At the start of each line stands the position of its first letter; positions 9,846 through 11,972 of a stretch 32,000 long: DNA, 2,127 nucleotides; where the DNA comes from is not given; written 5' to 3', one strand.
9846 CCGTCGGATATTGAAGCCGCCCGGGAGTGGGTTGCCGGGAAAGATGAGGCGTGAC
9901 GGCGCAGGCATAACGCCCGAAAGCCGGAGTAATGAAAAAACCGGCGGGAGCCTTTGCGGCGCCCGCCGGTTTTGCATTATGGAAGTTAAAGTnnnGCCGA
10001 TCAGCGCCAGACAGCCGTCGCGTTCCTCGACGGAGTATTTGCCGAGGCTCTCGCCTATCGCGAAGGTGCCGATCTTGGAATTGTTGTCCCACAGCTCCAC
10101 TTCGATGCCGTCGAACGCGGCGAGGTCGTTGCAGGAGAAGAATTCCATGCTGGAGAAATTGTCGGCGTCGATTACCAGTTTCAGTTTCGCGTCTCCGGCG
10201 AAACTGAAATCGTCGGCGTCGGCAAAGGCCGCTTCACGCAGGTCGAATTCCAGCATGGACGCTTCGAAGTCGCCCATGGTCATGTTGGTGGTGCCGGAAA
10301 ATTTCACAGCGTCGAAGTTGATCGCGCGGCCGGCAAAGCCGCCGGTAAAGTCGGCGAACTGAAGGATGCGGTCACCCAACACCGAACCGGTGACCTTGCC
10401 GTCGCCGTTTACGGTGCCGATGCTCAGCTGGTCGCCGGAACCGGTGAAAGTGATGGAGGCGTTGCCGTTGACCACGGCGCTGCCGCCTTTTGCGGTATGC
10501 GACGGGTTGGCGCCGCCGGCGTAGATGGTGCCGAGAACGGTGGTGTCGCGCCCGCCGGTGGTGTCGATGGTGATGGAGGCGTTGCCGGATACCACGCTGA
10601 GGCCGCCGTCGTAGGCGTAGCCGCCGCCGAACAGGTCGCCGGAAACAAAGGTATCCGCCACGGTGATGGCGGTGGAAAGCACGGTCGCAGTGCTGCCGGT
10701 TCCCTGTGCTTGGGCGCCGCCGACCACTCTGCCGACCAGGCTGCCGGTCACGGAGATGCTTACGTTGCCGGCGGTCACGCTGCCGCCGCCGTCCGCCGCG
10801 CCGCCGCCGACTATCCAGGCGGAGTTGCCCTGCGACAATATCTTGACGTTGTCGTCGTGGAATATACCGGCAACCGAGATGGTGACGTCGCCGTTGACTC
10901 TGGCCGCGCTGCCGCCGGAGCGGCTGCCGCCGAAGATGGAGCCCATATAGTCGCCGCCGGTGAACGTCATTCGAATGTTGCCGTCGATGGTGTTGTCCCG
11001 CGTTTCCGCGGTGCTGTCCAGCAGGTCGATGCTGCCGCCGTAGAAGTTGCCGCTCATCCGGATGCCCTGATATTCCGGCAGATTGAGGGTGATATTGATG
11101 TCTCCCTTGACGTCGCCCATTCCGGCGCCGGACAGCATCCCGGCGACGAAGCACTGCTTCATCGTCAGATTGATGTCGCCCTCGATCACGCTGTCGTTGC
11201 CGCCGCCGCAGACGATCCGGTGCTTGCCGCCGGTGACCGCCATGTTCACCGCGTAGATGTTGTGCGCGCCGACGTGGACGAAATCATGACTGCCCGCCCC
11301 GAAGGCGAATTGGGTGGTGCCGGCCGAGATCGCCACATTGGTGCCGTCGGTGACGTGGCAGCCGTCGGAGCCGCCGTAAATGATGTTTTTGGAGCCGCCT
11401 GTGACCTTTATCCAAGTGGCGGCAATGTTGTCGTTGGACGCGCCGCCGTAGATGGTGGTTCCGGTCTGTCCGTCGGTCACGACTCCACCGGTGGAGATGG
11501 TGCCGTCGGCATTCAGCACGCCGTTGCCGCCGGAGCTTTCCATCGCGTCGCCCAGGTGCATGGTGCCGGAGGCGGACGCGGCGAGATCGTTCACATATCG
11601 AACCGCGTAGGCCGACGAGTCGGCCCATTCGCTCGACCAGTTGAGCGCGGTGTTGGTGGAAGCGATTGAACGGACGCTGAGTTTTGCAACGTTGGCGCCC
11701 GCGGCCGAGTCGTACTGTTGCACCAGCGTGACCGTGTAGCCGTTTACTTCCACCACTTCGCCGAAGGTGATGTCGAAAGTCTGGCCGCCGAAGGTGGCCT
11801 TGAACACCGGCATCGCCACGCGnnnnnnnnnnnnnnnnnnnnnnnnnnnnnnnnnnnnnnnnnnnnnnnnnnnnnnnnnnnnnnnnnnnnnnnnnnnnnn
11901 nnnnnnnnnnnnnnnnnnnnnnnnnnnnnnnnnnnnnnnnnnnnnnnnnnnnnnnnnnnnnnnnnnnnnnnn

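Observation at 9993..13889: Peptidoglycan amidase domain buried in the middle of a 1298-aa beta-helix-type repeat protein without a signal peptide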

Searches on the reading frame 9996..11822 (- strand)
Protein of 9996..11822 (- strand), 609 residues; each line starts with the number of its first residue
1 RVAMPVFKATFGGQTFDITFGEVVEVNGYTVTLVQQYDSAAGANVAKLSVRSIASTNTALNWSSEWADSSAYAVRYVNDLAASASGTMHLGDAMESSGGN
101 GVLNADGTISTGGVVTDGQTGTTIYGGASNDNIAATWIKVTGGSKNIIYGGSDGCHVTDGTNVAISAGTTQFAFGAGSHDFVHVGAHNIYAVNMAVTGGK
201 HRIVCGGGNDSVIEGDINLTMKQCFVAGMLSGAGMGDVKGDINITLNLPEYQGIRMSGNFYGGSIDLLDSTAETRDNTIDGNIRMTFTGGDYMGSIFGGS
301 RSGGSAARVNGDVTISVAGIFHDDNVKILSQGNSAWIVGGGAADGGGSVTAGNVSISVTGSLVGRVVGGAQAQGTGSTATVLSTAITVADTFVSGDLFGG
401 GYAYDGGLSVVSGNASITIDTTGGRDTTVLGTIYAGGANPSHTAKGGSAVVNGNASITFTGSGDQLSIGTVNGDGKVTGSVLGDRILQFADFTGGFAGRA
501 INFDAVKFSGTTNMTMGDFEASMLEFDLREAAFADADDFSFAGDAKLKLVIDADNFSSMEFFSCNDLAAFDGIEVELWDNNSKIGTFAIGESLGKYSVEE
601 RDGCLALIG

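Call 18: find_homologous_proteins(query=window:9996-11822:-, max_evalue=0.01)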
Query window:9996-11822:- (609 aa): 8 proteins with E <= 0.01 among 8000 candidates.
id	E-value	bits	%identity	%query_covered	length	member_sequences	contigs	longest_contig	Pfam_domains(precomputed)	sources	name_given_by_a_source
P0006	9.0e-293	990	74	100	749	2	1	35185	PF01510.31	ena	-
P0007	7.3e-121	423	45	99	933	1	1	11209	-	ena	-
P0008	1.6e-75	273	44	64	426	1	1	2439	-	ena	-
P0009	1.7e-73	266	42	69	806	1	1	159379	-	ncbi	ncbi:MAG: hypothetical protein AB7F40_00755 [Victivallaceae bacterium]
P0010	8.1e-71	258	36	99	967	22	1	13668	-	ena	-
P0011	9.2e-70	254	47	57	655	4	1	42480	-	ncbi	ncbi:MAG: hypothetical protein AB7F40_08640, partial [Victivallaceae bacterium]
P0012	3.8e-57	212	40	66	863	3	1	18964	-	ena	-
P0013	6.7e-42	162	36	63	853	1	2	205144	-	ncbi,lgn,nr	ncbi:MAG: hypothetical protein AB7F40_09865 [Victivallaceae bacterium]|nr:hypothetical protein [Vict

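Call 28: search_protein_families(library=pfam, proteins=[P0007, P0009, P0010, P0012, P0013, P0011], max_evalue=1)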
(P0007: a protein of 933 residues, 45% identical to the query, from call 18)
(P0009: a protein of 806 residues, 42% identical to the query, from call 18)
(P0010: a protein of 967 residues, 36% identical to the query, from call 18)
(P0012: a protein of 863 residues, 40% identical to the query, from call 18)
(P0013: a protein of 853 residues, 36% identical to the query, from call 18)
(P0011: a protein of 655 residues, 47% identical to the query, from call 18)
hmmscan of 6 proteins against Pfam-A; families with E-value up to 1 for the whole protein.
P0007 (933 aa): 0 families

P0009 (806 aa): 4 families
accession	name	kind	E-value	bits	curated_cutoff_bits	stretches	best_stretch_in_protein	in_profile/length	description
PF16168.11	AIDA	-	0.0049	17.3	27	0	212-246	18-53/63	Adhesin of bacterial autotransporter system, probable stalk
PF03442.20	CBM_X2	-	0.051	14.1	28.9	0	546-585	19-58/83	Carbohydrate binding domain X2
PF04268.17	SoxG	-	0.19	12.3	21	0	473-538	73-138/152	Sarcosine oxidase, gamma subunit family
PF05170.20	AsmA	-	0.23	10.6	29.8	1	430-489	508-563/607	AsmA family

P0010 (967 aa): 0 families

P0012 (863 aa): 0 families

P0013 (853 aa): 0 families

P0011 (655 aa): 0 families

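Call 29: find_encoding_contigs(protein=P0013, flank=10000, max_places=2)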
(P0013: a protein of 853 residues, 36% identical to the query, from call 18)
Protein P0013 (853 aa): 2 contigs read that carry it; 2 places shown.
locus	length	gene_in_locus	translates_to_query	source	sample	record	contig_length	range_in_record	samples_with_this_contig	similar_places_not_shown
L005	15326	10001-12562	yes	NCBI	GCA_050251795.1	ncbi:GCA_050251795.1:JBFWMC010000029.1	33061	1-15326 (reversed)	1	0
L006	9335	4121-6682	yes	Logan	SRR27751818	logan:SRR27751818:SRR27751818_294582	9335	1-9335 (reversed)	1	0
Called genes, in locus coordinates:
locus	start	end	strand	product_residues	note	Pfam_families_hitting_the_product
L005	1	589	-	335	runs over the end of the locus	PF12849:PBP_like_2, PF01547:SBP_bac_1, PF12727:PBP_like (weak)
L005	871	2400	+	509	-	PF13472:Lipase_GDSL_2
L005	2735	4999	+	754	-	PF08267:Meth_synt_1, PF01717:Meth_synt_2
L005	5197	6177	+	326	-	PF00670:AdoHcyase_NAD (weak), PF02826:2-Hacid_dh_C (weak), PF07991:KARI_N, PF01450:KARI_C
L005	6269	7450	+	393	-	PF14907:NTP_transf_5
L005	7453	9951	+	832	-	-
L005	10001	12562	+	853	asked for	-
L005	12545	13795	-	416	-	PF01136:Peptidase_U32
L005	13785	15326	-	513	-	PF03629:SASA (weak)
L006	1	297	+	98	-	?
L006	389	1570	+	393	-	PF14907:NTP_transf_5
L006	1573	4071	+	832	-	-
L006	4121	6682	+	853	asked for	-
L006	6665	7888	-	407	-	PF01136:Peptidase_U32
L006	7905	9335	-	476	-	?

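Call 30: find_encoding_contigs(protein=P0009, flank=10000, max_places=2)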
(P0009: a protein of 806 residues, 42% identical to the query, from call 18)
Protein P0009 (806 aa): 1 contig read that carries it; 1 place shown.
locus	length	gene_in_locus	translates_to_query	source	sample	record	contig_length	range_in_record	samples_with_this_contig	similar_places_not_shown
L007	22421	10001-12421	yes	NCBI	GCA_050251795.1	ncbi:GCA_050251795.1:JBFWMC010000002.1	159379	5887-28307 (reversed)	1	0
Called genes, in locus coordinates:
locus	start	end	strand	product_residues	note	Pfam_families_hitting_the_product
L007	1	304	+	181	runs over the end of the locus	PF02151:UVR (weak)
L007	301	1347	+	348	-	PF00217:ATP-gua_Ptrans, PF27454:McsB_C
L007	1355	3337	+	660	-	PF20973:VUPS (weak), PF00989:PAS, PF02518:HATPase_c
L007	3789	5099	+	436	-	PF00589:Phage_integrase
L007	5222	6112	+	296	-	PF26915:Phage_P4_cII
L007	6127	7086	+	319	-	-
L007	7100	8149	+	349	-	PF08808:RES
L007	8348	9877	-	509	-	PF25474:TPR_TmcB (weak), PF14559:TPR_19 (faint)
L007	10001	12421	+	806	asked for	-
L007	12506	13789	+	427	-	-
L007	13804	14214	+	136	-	-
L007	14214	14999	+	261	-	PF12705:PDDEXK_1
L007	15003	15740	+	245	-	PF06067:DUF932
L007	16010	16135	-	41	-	-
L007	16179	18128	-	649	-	PF00580:UvrD-helicase, PF13245:AAA_19, PF13604:AAA_30 (faint), PF13361:UvrD_C, PF13538:UvrD_C_2 (weak)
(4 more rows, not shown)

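Call 31: find_encoding_contigs(protein=P0007, flank=10000, max_places=2)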
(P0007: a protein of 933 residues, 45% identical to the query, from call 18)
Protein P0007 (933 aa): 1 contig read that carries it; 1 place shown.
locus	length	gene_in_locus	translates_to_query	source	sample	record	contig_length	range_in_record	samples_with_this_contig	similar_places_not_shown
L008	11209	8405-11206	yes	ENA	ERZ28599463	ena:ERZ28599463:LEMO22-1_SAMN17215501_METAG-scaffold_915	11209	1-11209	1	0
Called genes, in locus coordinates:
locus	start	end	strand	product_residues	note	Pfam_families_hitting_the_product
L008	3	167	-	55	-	?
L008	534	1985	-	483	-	-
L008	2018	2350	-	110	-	PF01740:STAS, PF13466:STAS_2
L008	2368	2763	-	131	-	PF13581:HATPase_c_2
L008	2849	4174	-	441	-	PF00595:PDZ, PF13180:PDZ_2 (weak), PF17820:PDZ_6, PF03572:Peptidase_S41, PF11818:DUF3340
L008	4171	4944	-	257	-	-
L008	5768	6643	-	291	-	PF12833:HTH_18, PF00165:HTH_AraC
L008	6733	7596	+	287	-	PF01261:AP_endonuc_2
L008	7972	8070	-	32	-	-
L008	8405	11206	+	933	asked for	-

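Call 47: search_protein_representatives(alignment_id=A2)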
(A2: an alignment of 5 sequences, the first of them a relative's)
Query: 5 sequences, 1012 profile positions. Proteins with E-value up to 0.001 (for the whole library): 234; up to 1e-10: 106; up to 1e-30: 63. The best 150 are listed.
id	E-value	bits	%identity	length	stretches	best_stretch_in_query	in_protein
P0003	0.0e+00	1330.2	-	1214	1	3-1012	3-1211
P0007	0.0e+00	1314.5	-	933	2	398-1012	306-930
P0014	2.4e-294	995.9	-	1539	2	398-1012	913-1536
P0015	2.4e-274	929.6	-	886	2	396-1012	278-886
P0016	2.0e-197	675.0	-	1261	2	395-1011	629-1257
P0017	9.8e-189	646.3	-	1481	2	397-1011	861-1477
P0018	3.9e-149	515.2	-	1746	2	401-1012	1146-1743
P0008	7.1e-111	388.5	-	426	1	574-1008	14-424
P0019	7.6e-106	371.9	-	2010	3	393-1011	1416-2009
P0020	1.3e-104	367.7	-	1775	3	565-1007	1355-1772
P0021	9.4e-101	355.0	-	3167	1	600-1008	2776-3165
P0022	9.1e-99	348.4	-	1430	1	576-1008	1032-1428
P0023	4.7e-95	336.1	-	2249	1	533-1007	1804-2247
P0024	1.0e-94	335.0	-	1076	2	595-1007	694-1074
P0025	6.3e-88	312.5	-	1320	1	549-1007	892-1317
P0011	1.4e-81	291.6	-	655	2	602-1004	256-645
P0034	2.4e-70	254.3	-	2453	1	576-1010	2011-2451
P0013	1.3e-64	235.3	-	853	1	557-997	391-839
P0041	8.5e-60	219.4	-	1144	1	509-1007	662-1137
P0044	6.4e-54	200.0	-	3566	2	88-1009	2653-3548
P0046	7.3e-52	193.2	-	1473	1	508-989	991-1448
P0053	3.4e-49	184.3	-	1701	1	488-1009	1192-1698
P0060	5.7e-43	163.7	-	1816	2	601-947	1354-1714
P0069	4.0e-33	131.1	-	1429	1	196-1007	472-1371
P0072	5.2e-30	120.8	-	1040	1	138-969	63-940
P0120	3.1e-10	55.3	-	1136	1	732-1007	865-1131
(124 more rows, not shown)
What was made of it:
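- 10482..11489 (-): C-terminal Gly-rich beta-helix (aa 801-1136), rungs of about 25-30 aa. From about aa 900 onward it is part of the family-defining module. Exhaustive HMMER search (call 47).
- On Victivallaceae C-terminal-module family (defined here, unnamed): HMMER search (call 47).
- In nearly all listed members (800-3566 aa) the match runs to the extreme C-terminus (call 47).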

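Call 49: list_cluster_members(proteins=[P0021, P0023, P0034, P0044, P0046, P0053, P0060, P0069, P0072, P0018])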
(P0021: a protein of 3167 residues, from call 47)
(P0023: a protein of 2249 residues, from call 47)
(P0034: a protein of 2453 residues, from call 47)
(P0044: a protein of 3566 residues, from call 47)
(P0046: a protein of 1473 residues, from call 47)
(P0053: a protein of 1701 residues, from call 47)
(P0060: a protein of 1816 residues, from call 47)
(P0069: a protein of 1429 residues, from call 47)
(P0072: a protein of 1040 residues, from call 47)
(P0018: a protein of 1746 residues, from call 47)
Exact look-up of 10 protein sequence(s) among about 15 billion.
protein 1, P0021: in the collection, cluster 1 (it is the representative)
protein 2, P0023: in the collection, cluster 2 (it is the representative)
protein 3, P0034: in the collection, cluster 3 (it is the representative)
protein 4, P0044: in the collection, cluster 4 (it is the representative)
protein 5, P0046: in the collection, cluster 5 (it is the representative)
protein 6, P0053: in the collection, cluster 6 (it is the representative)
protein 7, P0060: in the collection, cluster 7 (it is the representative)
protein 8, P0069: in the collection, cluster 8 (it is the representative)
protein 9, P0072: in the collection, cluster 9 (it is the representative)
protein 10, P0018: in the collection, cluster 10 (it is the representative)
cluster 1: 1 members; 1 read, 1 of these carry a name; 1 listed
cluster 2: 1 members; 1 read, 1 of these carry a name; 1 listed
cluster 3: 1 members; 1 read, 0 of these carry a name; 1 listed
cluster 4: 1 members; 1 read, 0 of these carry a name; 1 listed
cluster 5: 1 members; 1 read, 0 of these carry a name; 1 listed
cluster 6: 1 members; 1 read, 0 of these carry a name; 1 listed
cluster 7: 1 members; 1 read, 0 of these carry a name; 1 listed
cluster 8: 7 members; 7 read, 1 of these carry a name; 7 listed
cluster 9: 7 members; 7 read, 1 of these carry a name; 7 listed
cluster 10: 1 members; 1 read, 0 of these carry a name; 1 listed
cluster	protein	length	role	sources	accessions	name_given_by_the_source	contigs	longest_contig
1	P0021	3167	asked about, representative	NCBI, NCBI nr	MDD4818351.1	MAG: Ig-like domain-containing protein [Victivallaceae bacterium] | Ig-like domain-containing protein [Victivallaceae bacterium]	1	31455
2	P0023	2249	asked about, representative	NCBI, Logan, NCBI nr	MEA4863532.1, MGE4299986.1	MAG: hypothetical protein AB7F40_00130 [Victivallaceae bacterium] | hypothetical protein [Victivallaceae bacterium]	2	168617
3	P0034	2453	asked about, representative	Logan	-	-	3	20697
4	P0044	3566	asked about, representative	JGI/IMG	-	-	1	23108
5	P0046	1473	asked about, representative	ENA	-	-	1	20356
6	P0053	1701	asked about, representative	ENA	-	-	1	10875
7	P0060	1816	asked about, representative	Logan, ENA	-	-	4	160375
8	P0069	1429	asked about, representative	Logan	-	-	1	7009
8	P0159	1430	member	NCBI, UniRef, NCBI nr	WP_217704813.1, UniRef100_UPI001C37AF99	AIDA repeat-containing protein [Victivallis sp. Marseille-Q1083] | AIDA repeat-containing protein n=1 Tax=Victivallis sp. Marseille-Q1083 TaxID=2717288 ...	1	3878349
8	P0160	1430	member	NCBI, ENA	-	-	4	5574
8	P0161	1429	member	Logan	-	-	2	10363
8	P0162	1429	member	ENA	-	-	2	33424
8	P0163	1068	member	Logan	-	-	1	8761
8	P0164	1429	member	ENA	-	-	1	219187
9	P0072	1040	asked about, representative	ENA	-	-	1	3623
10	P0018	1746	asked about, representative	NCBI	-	-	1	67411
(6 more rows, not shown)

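Call 58: search_protein_families(library=pfam, proteins=[L005:7453-9951:+, P0021, P0046, P0013], max_evalue=0.01)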
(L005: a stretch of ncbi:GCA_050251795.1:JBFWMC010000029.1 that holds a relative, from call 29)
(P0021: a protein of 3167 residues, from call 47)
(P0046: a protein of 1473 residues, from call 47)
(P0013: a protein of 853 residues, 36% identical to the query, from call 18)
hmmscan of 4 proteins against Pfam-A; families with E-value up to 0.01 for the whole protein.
L005:7453-9951:+ (832 aa): 0 families

P0021 (3167 aa): 7 families
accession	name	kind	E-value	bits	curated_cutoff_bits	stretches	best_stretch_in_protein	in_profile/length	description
PF05593.20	RHS_repeat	-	2.2e-43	146.3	22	8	1822-1858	1-37/38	RHS Repeat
PF24595.1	DUF7619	-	9.4e-20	71.5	27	2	2616-2674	77-133/133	Domain of unknown function (DUF7619)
PF13205.12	Big_5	-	5.7e-11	43.5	23.6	2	794-889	2-97/105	Bacterial Ig-like domain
PF04234.18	CopC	-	0.00016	23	23.3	1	813-878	17-77/92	CopC domain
PF14734.12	DUF4469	-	0.00061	20.1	22.6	0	831-880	36-88/101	Domain of unknown function (DUF4469) with IG-like fold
PF25174.1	Beta-prop_THOC3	-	0.0025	17.3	305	0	1668-1766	130-227/272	THOC3 beta-propeller domain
PF10633.15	NPCBM_assoc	-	0.0038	17.8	24.4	0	819-877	10-75/78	NPCBM-associated, NEW3 domain of alpha-galactosidase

P0046 (1473 aa): 2 families
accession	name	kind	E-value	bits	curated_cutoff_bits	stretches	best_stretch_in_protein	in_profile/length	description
PF16168.11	AIDA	-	4e-35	120.1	27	6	182-232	12-63/63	Adhesin of bacterial autotransporter system, probable stalk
PF13582.12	Reprolysin_3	-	0.0011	19.9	22.4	1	93-142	75-122/123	Metallo-peptidase family M12B Reprolysin-like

P0013 (853 aa): 0 families
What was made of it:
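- AIDA repeats with a Reprolysin-like metalloprotease; RHS repeats with Big_5 (call 58).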

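Call 79: find_encoding_contigs(protein=P0006, flank=10000, max_places=2)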
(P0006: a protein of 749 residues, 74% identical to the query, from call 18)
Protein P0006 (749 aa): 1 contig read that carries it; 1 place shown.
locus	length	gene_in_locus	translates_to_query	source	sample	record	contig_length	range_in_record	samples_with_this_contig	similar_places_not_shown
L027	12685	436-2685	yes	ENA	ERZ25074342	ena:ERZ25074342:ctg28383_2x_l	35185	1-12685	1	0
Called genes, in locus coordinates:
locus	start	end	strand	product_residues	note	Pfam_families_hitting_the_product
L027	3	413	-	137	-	?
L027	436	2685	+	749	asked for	PF01510:Amidase_2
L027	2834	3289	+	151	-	PF07883:Cupin_2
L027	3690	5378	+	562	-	PF00682:HMGL-like, PF22615:IPMS_D2, PF08502:LeuA_dimer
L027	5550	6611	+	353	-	-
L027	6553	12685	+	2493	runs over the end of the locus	PF02415:Chlam_PMP (faint)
